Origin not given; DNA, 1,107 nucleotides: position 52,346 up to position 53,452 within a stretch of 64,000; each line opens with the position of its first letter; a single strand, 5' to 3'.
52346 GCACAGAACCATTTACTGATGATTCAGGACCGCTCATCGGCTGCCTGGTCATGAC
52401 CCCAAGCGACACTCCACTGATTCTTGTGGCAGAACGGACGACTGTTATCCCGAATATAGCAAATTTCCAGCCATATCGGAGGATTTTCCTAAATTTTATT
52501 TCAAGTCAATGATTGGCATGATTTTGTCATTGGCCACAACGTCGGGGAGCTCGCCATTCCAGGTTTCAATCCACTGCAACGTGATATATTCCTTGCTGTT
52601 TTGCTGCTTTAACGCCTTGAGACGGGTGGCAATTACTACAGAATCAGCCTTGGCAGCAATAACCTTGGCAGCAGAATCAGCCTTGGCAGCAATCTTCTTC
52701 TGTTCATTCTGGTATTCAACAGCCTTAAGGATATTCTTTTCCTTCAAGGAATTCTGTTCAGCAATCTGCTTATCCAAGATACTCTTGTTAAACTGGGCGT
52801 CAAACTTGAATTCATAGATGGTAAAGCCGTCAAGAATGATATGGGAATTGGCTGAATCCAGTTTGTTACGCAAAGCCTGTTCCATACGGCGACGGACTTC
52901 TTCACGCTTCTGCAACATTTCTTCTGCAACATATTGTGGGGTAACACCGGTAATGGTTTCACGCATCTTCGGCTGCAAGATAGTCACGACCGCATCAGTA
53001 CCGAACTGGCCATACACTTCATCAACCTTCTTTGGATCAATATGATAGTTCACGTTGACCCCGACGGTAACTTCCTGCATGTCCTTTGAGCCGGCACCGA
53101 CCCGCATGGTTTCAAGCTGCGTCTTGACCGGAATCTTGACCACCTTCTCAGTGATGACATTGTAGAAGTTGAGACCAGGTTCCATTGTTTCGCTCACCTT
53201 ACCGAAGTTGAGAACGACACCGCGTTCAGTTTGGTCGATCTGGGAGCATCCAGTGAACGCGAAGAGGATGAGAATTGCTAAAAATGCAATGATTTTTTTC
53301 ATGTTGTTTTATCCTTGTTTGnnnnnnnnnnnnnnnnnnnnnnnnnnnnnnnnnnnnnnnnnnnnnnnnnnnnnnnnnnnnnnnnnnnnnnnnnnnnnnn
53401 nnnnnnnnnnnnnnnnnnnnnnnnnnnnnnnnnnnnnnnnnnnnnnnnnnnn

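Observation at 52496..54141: Phage-encoded SPFH/prohibitin lipoprotein, membrane partner and bactofilin-like protein in one cluster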

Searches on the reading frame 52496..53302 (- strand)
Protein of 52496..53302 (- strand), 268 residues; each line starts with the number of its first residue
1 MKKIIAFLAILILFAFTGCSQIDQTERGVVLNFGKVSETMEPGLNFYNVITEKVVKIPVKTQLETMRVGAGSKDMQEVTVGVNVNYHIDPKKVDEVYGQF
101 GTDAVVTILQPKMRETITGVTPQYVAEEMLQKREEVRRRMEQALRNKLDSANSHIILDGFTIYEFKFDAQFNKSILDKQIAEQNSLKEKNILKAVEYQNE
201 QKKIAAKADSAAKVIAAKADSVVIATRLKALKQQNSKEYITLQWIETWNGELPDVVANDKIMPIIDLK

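Call 6: search_protein_families(library=pfam, proteins=[window:52496-53302:-], max_evalue=1)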
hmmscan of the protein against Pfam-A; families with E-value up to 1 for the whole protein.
window:52496-53302:- (268 aa): 5 families
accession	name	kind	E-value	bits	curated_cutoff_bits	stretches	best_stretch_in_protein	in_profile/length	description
PF01145.31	Band_7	-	3.9e-27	95.9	23.6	1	21-194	2-167/176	SPFH domain / Band 7 family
PF12140.13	SLED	-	0.0071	17.2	25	1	87-147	15-72/112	SLED domain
PF17460.7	RP854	-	0.075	13.3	25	1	166-205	33-70/212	Uncharacterized protein RP854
PF08139.17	LPAM_1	-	0.13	13.2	20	1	1-20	1-18/18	Prokaryotic membrane lipoprotein lipid attachment site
PF15168.11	TRIQK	-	0.5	10.8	27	1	177-217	17-57/79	Triple QxxK/R motif-containing protein family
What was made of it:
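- Checked: ORF 52496-53302 is SPFH/Band_7 (PF01145, E=3.9e-27, 95.9 bits against a cutoff of 23.6; call 6).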

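Call 7: search_protein_families(library=phrogs, proteins=[window:52496-53302:-], max_evalue=0.01)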
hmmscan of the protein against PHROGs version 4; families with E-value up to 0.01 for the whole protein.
window:52496-53302:- (268 aa): 2 families
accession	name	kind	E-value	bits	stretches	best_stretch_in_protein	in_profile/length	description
phrog_200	-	other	1.5e-41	143.7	1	1-266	81-358/379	lipoprotein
phrog_38808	-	unknown function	0.009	17.3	0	212-268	12-68/68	-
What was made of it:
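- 52496..53302 (-): Prohibitin-type SPFH/Band-7 lipoprotein, 268 aa. SPFH domain at residues 21-194, followed by a coiled-coil and a conserved C-terminal W-x-G-x-LP motif. PF01145 E=3.9e-27 (call 6). phrog_200 1.5e-41 (call 7).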

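Call 11: search_dna_similar(query=window:52496-53302:-, collection=phages, mode=protein, max_rows=30)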
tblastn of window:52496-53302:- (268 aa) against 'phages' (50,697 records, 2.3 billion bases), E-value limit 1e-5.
Records with a match: 43; places in all: 43; records where one place covers at least 80% of the query: 36.
Best place of each record, by identity: <60% 43.
By first word of the organism name: Erwinia 7; Fusobacterium 5; Alteromonas 5; Yersinia 4; Bacteriophage 3; Faecalibacterium 3; Acinetobacter 2; Cronobacter 2; Serratia 2; Escherichia 2; and 7 more.
By host as written in the record: - 8; Alteromonas macleodii str. 'Balearic Sea AD45' 5; Erwinia amylovora 3; Erwinia amylovora SNUABM_01 3; Faecalibacterium prausnitzii 2; Cronobacter sakazakii 2; Serratia marcescens UCC2017 2; Fusobacterium nucleatum 2; and 13 more.
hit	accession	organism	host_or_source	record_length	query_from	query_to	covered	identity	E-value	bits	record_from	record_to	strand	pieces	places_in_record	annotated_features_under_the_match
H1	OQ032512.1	Acinetobacter phage nACB2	Acinetobacter halotolerans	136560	26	267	90%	31.7%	2e-29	122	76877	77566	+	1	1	protease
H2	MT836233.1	Bacteriophage sp.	human fecal samples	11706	28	267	90%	30.9%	4e-14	77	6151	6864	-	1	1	record has no annotation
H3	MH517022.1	Acinetobacter phage SH-Ab 15599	Acinetobacter baumannii 15599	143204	26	268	91%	30.0%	7e-27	115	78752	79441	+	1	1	putative protease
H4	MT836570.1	Bacteriophage sp.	human fecal samples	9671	18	268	94%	29.0%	3e-24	107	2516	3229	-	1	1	record has no annotation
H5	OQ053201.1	Burkholderia phage CSP3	Burkholderia contaminans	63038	26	267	90%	30.0%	3e-22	101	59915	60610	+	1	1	prohibitin family protein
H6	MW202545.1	Caudoviricetes sp.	Manatee Spring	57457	28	267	90%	29.1%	2e-19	93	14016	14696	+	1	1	lysogenization k protein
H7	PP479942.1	Faecalibacterium phage Lelie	Faecalibacterium sp. L2-61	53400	28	266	89%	28.2%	1e-12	73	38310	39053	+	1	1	hypothetical protein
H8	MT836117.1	Bacteriophage sp.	human fecal samples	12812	28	266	89%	28.2%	3e-12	72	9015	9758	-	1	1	record has no annotation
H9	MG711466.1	Faecalibacterium phage FP_Toutatis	Faecalibacterium prausnitzii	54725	28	266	89%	28.2%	5e-12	71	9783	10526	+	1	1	membrane protein, stomatin/prohibitin domain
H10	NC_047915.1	Faecalibacterium phage FP_Toutatis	Faecalibacterium prausnitzii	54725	28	266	89%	28.2%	5e-12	71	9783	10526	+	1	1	prohibitin family protein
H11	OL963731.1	Citromicrobium phage vB_CbaS-RXM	Citromicrobium bathyomarinum JL1366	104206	17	259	91%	27.5%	6e-13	74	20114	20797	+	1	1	high frequency of lysogenization K family protein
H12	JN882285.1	Cronobacter phage vB_CsaM_GAP32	Cronobacter sakazakii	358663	17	267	94%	25.6%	1e-11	70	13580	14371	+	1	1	hypothetical protein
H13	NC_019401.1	Cronobacter phage vB_CsaM_GAP32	Cronobacter sakazakii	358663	17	267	94%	25.6%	1e-11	70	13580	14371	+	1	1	hypothetical protein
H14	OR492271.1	Fusobacterium phage phiFN37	Fusobacterium necrophorum subsp. ...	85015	17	255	89%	25.7%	2e-8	61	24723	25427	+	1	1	prohibitin family protein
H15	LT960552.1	Yersinia phage fHe-Yen9-03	-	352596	22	267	92%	24.8%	7e-13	74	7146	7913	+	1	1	g014: Membrane protease family protein y2843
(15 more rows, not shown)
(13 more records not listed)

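Call 13: search_protein_families(library=ncbifam, proteins=[window:52496-53302:-], max_evalue=1)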
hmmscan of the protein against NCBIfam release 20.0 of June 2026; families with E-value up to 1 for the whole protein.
window:52496-53302:- (268 aa): 5 families
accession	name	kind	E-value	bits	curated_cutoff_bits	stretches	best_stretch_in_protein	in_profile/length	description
NF008181.0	PRK10930.1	equivalog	4.4e-12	45.5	660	1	5-219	83-290/419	FtsH protease activity modulator HflK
TIGR01933.1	hflK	equivalog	9.5e-12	44.9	159.4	1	22-219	4-198/261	FtsH protease activity modulator HflK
NF058644.1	CurcmRedCuraProt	equivalog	0.029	13.4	440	1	102-185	223-305/336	NADPH-dependent curcumin/dihydrocurcumin reductase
NF008259.0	PRK11029.1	equivalog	0.039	12.9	427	1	2-54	3-62/334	protease modulator HflC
NF050142.1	PG1828_fam_lipo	equivalog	0.16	12.7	50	0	1-25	1-25/59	PG1828 family lipoprotein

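Call 38: search_protein_families(library=padloc, proteins=[window:52496-53302:-], max_evalue=0.01)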
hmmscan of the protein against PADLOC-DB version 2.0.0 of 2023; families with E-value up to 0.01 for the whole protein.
window:52496-53302:- (268 aa): 0 families

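Call 40: find_homologous_proteins(query=window:52496-53302:-)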
Query window:52496-53302:- (268 aa): 112 proteins with E <= 0.001 among 1754 candidates.
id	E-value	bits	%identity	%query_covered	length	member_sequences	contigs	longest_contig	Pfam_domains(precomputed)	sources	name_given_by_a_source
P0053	3.5e-166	569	99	100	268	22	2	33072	PF01145.32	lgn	-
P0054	1.1e-151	521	89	100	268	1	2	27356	PF01145.32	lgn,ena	-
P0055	1.3e-143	495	84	100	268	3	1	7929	PF01145.32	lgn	-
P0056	2.2e-141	487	81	100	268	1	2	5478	PF01145.32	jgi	jgi:regulator of protease activity HflC (stomatin/prohibitin superfamily)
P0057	1.4e-140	485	81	100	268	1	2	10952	PF01145.32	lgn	-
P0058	5.0e-140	483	81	100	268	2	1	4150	PF01145.32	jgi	jgi:regulator of protease activity HflC (stomatin/prohibitin superfamily)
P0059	7.9e-140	482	81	100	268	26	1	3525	PF01145.32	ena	-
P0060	1.5e-135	468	77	100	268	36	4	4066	PF01145.32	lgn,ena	-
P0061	6.0e-135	466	76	100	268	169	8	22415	PF01145.32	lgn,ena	-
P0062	5.8e-126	437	74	100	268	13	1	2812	PF01145.32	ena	-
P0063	1.5e-125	436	72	100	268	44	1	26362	PF01145.32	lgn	-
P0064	4.0e-116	405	69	100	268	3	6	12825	PF01145.32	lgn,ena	-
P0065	2.1e-113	396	67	100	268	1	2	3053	PF01145.32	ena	-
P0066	5.4e-106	372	66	100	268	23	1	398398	PF01145.32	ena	-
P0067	9.6e-106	371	66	100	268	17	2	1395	PF01145.32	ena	-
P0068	1.5e-102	360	63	100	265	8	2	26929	PF01145.32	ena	-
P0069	1.5e-100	354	62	100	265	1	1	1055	PF01145.32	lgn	-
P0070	1.6e-97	344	61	100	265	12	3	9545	PF01145.32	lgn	-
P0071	1.3e-96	341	60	100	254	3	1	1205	PF01145.32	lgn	-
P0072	1.6e-96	341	61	97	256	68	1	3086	PF01145.32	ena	-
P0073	1.5e-95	337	60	100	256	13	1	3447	PF01145.32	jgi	jgi:regulator of protease activity HflC (stomatin/prohibitin superfamily)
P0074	1.7e-95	337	60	100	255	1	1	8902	PF01145.32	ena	-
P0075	3.3e-95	336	60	100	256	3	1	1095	PF01145.32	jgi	jgi:regulator of protease activity HflC (stomatin/prohibitin superfamily)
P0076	7.0e-95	335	59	100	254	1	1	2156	PF01145.32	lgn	-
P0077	1.1e-94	335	59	100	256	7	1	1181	PF01145.32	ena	-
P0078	1.1e-94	335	58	100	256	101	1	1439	PF01145.32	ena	-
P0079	1.2e-94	334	58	100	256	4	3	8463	PF01145.32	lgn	-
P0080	2.0e-94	334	60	100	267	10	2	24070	PF01145.32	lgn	-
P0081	2.6e-94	333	59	100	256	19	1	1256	PF01145.32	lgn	-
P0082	9.6e-94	331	62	100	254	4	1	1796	PF01145.32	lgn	-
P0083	1.1e-93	331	58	100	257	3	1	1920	PF01145.32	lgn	-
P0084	1.2e-92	328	58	99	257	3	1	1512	PF01145.32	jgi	jgi:regulator of protease activity HflC (stomatin/prohibitin superfamily)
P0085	1.5e-92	328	59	94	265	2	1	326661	PF01145.32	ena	-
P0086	2.0e-92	327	58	100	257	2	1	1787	PF01145.32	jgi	jgi:regulator of protease activity HflC (stomatin/prohibitin superfamily)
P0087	2.2e-92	327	58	99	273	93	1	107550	PF01145.32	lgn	-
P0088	7.3e-92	325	56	99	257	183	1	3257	PF01145.32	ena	-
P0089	9.2e-92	325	57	100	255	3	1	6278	PF01145.32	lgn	-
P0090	9.5e-92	325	57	100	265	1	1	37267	PF01145.32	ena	-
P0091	1.7e-91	324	57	100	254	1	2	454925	PF01145.32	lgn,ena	-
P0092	9.8e-91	322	57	100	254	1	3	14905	PF01145.32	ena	-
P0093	1.0e-90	322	57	100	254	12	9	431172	PF01145.32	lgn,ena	-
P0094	1.4e-90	321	59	100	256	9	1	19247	PF01145.32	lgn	-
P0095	1.6e-90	321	58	100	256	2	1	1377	PF01145.32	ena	-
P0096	5.4e-90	319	58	94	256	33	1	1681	PF01145.32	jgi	-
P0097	7.0e-90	319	57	100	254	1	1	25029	PF01145.32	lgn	-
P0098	8.9e-90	319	57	100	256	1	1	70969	PF01145.32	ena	-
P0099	1.2e-89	318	57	100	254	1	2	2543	PF01145.32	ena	-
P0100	1.2e-89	318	57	100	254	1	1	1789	PF01145.32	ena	-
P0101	1.9e-89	317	58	99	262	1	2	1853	PF01145.32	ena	-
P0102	2.6e-89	317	56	99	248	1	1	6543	PF01145.32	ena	-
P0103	3.4e-89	317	56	100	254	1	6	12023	PF01145.32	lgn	-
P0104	4.1e-89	316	56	99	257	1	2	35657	PF01145.32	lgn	-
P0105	5.5e-89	316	56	100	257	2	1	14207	PF01145.32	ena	-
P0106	1.4e-88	315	57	100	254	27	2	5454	PF01145.32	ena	-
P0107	1.1e-87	312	58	97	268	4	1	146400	PF01145.32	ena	-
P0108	2.7e-87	310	58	100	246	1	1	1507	PF01145.32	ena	-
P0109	3.3e-87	310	56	99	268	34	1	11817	PF01145.32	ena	-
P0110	4.6e-87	310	56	99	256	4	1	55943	PF01145.32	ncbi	-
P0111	6.1e-87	309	57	99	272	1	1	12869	PF01145.32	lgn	-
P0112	9.4e-87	309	56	100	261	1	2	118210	PF01145.32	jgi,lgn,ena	-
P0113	1.4e-86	308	55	99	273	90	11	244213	PF01145.32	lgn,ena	-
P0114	1.4e-85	305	54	100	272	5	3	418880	PF01145.32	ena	-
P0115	1.8e-85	304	56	100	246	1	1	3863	PF01145.32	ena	-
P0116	3.2e-85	304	57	99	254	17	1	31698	PF01145.32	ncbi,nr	ncbi:MAG: prohibitin family protein [Fibrobacter sp.]|nr:prohibitin family protein [Fibrobacter sp.]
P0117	6.6e-85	303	57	94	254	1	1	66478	PF01145.32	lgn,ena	-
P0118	1.4e-84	301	56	94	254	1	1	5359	PF01145.32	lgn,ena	-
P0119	9.7e-82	292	52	98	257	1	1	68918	PF01145.32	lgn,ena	-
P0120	2.0e-81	291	52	98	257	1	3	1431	PF01145.32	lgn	-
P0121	2.1e-81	291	52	98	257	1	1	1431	PF01145.32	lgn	-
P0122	2.4e-81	291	61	89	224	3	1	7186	PF01145.32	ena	-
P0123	4.4e-81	290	52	98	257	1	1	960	PF01145.32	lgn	-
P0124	1.0e-80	289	52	98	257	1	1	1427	PF01145.32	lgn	-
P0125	1.1e-80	289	52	98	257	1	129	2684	PF01145.32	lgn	-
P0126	1.1e-80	289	52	98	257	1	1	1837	PF01145.32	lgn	-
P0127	1.1e-80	289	52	98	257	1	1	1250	PF01145.32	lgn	-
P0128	1.2e-80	289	52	98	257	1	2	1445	PF01145.32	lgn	-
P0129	4.3e-80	287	51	100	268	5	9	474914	PF01145.32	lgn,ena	-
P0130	5.5e-80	286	54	95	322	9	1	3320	PF01145.32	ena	-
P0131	5.7e-80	286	51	98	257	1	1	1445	PF01145.32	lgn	-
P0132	2.3e-79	284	55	94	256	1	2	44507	PF01145.32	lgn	-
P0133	2.3e-79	284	51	100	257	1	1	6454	PF01145.32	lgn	-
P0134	9.9e-77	276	53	100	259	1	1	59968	PF01145.32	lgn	-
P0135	1.4e-76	275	52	100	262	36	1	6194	PF01145.32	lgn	-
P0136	7.8e-76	273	52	100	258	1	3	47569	PF01145.32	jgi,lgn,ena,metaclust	metaclust:\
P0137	2.8e-75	271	79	60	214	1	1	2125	PF01145.32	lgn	-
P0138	3.9e-74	267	52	100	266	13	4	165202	PF01145.32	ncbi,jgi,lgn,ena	-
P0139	6.5e-73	263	50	99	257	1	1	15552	PF01145.32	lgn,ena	-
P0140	1.9e-67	245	52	84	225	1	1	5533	PF01145.32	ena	-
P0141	2.8e-67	245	47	100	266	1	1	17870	PF01145.32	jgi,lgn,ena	-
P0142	9.8e-62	227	48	93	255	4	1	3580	PF01145.32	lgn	-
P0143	1.6e-61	226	62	63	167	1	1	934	PF01145.32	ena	-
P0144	2.7e-61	225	47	100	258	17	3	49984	PF01145.32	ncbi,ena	-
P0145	7.5e-60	221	66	58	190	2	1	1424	PF01145.32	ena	-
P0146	2.4e-59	219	44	99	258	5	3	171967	PF01145.32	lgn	-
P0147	5.4e-57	211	64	59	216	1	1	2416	PF01145.32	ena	-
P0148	8.4e-56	207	58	65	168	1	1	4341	PF01145.32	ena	-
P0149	2.5e-55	206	59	58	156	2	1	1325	PF01145.32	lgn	-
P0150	9.0e-54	201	57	65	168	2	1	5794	PF01145.32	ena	-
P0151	1.8e-53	200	56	65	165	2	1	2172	PF01145.32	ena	-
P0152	2.0e-52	196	67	49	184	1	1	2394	PF01145.32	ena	-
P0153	1.8e-51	193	64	50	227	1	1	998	PF03129.26,PF01145.32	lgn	-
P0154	4.9e-50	188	59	56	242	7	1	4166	PF01145.32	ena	-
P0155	1.6e-45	174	54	60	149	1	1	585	PF01145.32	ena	-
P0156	7.9e-28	116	31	97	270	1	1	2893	PF01145.32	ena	-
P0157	1.9e-27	114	32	99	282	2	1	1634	PF01145.32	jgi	jgi:regulator of protease activity HflC (stomatin/prohibitin superfamily)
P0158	5.2e-10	57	29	85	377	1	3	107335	PF01145.32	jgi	-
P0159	6.4e-10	57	26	73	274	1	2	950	PF01145.32,PF12127.14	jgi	-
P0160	9.8e-10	56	28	82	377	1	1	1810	PF01145.32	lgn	-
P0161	5.2e-9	54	28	85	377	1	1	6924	PF01145.32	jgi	jgi:regulator of protease activity HflC (stomatin/prohibitin superfamily)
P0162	1.8e-8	52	25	73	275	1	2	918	PF01145.32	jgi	-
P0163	1.0e-4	40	27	74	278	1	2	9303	PF01145.32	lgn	-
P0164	1.3e-4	40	27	74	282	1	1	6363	PF01145.32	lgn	-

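Call 41: find_encoding_contigs(protein=P0066, flank=6000, max_places=1)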
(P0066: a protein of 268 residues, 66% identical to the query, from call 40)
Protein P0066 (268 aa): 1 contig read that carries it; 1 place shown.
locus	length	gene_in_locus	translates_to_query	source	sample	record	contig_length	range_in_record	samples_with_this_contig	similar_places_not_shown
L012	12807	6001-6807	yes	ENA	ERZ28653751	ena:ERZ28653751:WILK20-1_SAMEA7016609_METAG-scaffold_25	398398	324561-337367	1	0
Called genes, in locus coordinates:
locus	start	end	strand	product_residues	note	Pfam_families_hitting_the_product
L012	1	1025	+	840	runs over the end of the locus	PF09603:Fib_succ_major (faint)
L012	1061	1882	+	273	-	-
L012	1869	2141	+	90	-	-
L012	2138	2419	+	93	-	-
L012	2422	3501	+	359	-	PF01467:CTP_transf_like (weak), PF00293:NUDIX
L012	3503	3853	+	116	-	-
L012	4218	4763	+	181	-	-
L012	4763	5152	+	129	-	-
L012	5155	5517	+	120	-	-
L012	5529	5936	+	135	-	-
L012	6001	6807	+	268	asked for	PF01145:Band_7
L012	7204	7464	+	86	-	-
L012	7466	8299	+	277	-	-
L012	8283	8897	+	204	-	-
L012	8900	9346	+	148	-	-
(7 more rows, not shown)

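Call 42: find_encoding_contigs(protein=P0093, flank=6000, max_places=2)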
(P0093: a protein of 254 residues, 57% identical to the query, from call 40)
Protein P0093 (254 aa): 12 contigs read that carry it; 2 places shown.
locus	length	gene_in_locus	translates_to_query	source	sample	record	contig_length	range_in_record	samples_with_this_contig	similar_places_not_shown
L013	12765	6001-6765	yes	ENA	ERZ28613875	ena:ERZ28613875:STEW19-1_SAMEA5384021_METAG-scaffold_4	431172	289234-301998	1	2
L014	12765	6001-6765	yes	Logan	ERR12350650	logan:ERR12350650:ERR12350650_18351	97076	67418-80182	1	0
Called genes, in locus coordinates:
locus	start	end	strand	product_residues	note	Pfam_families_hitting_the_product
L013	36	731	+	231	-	-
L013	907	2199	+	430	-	PF01385:OrfB_IS605, PF07282:Cas12f1-like_TNB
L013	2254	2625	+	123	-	-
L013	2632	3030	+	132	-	-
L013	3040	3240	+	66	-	-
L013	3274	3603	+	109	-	-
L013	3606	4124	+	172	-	-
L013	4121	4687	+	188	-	-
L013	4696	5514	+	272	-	PF00149:Metallophos, PF12850:Metallophos_2 (weak)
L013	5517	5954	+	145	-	-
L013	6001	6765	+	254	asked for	PF01145:Band_7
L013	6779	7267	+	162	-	-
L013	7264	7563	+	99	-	-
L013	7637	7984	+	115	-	-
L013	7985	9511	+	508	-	PF13203:DUF2201_N (weak)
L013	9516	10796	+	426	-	PF01743:PolyA_pol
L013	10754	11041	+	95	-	PF04193:PQ-loop (weak)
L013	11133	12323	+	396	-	PF07728:AAA_5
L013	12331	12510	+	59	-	-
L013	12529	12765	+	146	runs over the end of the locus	-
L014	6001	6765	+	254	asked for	PF01145:Band_7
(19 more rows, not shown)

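Call 43: find_encoding_contigs(protein=P0116, flank=6000, max_places=1)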
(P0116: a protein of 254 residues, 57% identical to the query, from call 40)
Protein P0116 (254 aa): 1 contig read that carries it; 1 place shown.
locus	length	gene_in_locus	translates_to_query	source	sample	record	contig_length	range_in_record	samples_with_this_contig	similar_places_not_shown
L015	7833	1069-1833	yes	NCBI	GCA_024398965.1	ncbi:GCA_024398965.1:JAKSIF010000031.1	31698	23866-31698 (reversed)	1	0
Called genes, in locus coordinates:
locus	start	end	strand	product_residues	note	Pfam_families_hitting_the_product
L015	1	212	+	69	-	PF18909:dGTP_diPhyd_N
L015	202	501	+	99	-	PF12728:HTH_17 (weak)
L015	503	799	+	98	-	-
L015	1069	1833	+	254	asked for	PF01145:Band_7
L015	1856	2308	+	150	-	-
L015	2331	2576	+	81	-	-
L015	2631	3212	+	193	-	-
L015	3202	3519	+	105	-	-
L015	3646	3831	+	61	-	PF07927:HicA_toxin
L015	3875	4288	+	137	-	PF15919:HicB_lk_antitox, PF15970:HicB-like_2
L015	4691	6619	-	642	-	PF13623:SurA_N_2, PF13624:SurA_N_3, PF13145:Rotamase_2 (weak), PF00639:Rotamase, PF13616:Rotamase_3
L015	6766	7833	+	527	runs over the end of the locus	PF00890:FAD_binding_2, PF01266:DAO, PF03486:HI0933_like (weak), PF07992:Pyr_redox_2 (faint), PF12831:FAD_oxidored (faint), PF02910:Succ_DH_flav_C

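Call 48: find_related_loci(query=window:52496-53302:-, collection=viral_contigs, flank=6000)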
Query window:52496-53302:- (268 aa) in viral_contigs; peptide patterns used: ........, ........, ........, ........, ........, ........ (x = any residue, [..] = any of these).
82 stretches matched a pattern, but none encodes a relative of the query by tblastn (E <= 1e-3).
